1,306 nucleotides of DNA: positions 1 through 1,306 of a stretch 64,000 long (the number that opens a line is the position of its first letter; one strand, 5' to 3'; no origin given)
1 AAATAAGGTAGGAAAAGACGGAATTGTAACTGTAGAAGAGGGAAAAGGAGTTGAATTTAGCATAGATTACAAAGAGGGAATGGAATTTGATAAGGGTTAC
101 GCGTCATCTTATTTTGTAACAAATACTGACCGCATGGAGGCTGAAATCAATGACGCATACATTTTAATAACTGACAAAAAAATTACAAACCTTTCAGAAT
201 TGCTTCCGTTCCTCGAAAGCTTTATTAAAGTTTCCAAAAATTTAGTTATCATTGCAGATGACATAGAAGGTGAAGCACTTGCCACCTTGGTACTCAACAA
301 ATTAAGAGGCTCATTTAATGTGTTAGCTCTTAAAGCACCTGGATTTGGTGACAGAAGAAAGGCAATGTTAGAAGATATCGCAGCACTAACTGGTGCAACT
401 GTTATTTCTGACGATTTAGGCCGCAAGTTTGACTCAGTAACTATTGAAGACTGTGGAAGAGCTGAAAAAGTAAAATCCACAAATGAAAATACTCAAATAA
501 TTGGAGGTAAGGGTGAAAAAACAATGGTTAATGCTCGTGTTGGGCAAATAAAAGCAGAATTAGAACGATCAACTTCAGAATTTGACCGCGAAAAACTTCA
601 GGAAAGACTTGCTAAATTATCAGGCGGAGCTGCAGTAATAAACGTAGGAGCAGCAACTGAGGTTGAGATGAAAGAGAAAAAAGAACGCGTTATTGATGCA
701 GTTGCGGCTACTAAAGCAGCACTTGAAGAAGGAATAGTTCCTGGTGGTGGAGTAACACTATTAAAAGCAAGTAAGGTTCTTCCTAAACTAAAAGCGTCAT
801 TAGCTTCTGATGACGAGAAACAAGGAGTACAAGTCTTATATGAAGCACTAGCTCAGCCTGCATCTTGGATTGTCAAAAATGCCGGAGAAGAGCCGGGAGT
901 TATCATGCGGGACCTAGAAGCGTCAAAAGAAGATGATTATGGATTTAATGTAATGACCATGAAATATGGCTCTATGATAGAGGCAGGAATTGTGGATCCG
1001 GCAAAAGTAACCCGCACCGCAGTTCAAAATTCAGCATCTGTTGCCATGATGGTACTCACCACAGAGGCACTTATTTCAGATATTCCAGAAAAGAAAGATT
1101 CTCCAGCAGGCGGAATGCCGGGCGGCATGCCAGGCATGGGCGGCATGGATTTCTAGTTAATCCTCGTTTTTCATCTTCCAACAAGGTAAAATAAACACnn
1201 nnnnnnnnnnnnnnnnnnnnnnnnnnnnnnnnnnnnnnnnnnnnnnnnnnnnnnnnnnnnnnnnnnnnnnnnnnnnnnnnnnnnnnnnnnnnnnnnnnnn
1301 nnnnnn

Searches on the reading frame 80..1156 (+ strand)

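Call 27: search_protein_families(library=pfam, proteins=[window:80-1156:+], max_evalue=0.001)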
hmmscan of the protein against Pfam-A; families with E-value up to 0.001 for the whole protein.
window:80-1156:+ (358 aa): 1 family
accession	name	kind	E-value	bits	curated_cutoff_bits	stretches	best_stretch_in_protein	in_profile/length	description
PF00118.29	Cpn60_TCP1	-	1e-38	133.8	34.3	1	41-334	240-488/490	TCP-1/cpn60 chaperonin family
